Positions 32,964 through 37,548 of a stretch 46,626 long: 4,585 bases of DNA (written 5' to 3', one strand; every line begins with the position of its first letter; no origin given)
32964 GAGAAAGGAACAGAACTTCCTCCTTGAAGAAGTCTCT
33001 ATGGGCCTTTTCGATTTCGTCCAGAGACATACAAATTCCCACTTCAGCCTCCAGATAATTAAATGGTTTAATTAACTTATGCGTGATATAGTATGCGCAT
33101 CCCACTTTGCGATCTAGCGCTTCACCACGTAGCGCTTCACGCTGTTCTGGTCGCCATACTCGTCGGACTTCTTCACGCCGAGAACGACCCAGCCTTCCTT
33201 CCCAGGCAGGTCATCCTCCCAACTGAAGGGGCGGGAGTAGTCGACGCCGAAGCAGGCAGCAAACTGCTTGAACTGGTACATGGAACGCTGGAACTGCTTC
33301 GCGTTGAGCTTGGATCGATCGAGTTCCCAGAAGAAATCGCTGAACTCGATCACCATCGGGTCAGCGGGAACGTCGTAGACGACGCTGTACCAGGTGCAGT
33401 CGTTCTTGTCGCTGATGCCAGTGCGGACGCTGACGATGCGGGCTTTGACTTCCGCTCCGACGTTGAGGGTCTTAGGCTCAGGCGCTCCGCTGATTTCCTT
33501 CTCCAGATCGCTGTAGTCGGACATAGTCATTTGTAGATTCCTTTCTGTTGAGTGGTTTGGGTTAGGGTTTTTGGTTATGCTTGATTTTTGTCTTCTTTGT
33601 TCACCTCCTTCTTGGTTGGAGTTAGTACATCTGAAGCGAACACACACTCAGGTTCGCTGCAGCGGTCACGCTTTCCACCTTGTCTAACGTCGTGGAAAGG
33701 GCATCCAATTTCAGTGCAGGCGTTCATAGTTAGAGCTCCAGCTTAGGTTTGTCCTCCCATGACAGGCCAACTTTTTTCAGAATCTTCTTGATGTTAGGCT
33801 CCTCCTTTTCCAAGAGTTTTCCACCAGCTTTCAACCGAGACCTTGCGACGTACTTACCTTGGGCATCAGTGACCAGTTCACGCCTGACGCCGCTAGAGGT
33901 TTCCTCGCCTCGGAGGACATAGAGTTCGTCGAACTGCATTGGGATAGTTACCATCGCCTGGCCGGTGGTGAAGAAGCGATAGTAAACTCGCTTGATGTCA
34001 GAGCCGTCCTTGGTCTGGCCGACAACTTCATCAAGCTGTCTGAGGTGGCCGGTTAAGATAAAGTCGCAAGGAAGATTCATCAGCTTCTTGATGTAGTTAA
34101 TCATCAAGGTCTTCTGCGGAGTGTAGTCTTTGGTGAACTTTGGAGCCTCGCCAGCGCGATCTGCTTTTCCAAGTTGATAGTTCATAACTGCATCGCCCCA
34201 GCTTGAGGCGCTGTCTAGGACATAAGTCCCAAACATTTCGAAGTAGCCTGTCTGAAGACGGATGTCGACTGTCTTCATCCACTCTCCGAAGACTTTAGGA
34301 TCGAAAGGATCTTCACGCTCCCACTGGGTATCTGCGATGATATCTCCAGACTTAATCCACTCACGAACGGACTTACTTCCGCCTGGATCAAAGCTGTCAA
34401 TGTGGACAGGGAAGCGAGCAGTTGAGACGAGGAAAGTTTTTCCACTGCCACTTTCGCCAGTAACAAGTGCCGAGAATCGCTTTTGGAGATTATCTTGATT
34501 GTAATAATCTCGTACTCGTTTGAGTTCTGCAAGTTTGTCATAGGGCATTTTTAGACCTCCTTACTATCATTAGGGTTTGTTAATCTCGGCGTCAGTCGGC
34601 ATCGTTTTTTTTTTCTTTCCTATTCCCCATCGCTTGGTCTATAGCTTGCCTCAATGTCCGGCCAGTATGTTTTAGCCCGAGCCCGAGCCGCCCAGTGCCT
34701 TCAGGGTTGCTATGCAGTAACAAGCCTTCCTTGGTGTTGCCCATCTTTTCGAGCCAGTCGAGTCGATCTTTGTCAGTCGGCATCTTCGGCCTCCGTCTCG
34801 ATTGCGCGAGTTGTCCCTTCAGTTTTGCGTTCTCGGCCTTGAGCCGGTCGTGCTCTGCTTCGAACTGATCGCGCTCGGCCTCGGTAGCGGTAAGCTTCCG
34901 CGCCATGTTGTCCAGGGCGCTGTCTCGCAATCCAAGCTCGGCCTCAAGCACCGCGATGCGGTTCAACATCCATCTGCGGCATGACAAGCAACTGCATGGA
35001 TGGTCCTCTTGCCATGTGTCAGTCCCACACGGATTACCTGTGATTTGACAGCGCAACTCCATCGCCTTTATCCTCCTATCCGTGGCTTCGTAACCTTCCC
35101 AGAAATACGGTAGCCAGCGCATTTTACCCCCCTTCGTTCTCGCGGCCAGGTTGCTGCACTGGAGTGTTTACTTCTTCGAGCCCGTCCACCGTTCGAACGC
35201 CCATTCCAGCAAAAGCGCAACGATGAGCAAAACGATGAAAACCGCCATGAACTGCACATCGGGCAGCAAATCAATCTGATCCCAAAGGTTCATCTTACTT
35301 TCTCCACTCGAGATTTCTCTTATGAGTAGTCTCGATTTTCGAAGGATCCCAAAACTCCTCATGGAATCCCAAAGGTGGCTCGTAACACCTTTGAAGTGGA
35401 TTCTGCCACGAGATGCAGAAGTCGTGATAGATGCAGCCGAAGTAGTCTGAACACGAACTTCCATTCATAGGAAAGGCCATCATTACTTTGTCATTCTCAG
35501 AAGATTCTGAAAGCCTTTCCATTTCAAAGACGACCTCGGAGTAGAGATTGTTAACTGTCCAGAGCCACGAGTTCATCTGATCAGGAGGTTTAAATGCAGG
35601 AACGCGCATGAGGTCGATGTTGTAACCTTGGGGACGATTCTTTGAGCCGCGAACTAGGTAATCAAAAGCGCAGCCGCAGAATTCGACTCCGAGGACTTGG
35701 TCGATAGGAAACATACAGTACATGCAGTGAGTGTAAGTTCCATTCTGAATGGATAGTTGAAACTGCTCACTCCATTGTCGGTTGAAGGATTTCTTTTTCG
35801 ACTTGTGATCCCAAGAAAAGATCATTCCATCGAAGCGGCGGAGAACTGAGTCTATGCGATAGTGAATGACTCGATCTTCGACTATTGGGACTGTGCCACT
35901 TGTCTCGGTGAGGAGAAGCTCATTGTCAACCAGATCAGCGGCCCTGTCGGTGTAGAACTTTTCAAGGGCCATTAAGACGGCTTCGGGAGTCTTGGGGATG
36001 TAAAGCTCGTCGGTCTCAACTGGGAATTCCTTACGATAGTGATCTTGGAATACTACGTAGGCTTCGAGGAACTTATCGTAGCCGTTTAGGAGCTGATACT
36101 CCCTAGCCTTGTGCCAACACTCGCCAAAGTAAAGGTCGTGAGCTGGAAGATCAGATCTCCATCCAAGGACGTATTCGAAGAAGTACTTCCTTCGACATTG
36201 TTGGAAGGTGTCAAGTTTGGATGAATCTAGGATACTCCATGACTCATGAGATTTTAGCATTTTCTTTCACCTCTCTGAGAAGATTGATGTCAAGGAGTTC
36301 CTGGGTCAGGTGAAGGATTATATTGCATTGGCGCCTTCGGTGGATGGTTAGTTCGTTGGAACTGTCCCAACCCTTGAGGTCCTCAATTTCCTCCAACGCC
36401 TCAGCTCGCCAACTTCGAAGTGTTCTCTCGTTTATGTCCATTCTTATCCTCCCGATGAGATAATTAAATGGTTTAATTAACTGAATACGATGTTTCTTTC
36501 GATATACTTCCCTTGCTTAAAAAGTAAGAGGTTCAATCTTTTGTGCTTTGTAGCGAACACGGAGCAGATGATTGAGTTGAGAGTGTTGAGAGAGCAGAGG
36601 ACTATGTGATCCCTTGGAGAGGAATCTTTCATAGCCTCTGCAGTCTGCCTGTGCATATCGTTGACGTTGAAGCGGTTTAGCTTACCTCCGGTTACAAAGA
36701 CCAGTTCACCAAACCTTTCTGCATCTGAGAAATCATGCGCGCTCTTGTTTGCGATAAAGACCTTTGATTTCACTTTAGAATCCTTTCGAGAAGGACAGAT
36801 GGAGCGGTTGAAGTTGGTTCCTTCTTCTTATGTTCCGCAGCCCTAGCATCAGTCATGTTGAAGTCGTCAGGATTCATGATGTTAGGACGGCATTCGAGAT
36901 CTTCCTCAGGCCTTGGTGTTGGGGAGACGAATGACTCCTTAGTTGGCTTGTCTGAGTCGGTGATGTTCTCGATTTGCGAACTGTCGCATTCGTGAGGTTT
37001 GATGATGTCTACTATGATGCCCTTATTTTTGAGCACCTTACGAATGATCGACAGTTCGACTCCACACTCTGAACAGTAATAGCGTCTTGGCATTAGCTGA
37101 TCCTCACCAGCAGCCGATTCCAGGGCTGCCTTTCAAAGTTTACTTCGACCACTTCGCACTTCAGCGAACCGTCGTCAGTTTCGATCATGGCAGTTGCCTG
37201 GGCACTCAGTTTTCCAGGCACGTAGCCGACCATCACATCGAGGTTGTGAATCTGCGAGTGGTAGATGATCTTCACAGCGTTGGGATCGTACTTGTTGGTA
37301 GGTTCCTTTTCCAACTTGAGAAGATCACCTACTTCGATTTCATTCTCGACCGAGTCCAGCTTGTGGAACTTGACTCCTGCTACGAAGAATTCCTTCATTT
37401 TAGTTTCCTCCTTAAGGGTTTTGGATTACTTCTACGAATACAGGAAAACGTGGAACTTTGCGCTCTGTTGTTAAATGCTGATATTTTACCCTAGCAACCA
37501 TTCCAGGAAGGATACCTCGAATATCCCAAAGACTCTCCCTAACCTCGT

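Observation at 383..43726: Sixteen copies of a 23-bp AT-rich palindrome marking gene and module boundaries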

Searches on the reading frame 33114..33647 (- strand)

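Call 36: search_protein_families(library=phrogs, proteins=[window:33114-33647:-], max_evalue=0.01)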
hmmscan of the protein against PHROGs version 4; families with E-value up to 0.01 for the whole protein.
window:33114-33647:- (177 aa): 1 family
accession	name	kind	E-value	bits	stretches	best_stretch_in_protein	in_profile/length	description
phrog_2300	-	unknown function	0.00075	20.4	1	116-174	102-159/347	-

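Call 58: search_protein_families(library=pfam, proteins=[window:33114-33647:-], max_evalue=0.01)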
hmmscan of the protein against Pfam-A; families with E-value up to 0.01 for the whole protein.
window:33114-33647:- (177 aa): 0 families

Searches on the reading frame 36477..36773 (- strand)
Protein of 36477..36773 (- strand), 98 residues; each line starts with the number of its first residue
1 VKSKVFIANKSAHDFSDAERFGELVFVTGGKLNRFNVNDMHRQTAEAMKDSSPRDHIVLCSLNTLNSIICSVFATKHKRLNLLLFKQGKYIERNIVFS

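Call 36: search_protein_families(library=phrogs, proteins=[window:36477-36773:-], max_evalue=0.01)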
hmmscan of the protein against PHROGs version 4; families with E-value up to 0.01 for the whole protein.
window:36477-36773:- (98 aa): 1 family
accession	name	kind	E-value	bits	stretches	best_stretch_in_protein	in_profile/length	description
phrog_5888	-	unknown function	5.1e-07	30.6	1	12-92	23-106/118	-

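Call 58: search_protein_families(library=pfam, proteins=[window:36477-36773:-], max_evalue=0.01)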
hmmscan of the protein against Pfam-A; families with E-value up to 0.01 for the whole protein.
window:36477-36773:- (98 aa): 1 family
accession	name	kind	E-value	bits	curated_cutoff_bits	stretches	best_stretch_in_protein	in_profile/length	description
PF23992.1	Pam3_gp32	-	7.3e-10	39.2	27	1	9-94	7-105/108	Phage Pam3 gp32-like protein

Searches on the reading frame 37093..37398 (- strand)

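Call 35: search_protein_families(library=phrogs, proteins=[window:37093-37398:-], max_evalue=0.01)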
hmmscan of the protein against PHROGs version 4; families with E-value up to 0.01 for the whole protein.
window:37093-37398:- (101 aa): 6 families
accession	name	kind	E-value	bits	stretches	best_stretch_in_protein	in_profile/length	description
phrog_8026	-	unknown function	2.7e-11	44.5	1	4-95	130-218/246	-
phrog_6600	-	unknown function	1.8e-06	28.5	1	22-73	195-244/285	-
phrog_18569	-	unknown function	0.00015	22.9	1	5-81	7-76/95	-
phrog_8043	-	unknown function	0.00036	21.2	1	28-74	66-106/172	-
phrog_27141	-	unknown function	0.001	20.1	1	6-73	10-77/139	-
phrog_13363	-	unknown function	0.0074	16.4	1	19-77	217-271/318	-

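Call 58: search_protein_families(library=pfam, proteins=[window:37093-37398:-], max_evalue=0.01)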
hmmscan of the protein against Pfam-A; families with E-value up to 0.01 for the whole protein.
window:37093-37398:- (101 aa): 1 family
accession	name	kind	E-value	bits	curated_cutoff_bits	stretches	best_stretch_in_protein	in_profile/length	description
PF08797.16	HIRAN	-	1.3e-11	44.6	24.7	1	3-96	5-87/96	HIRAN domain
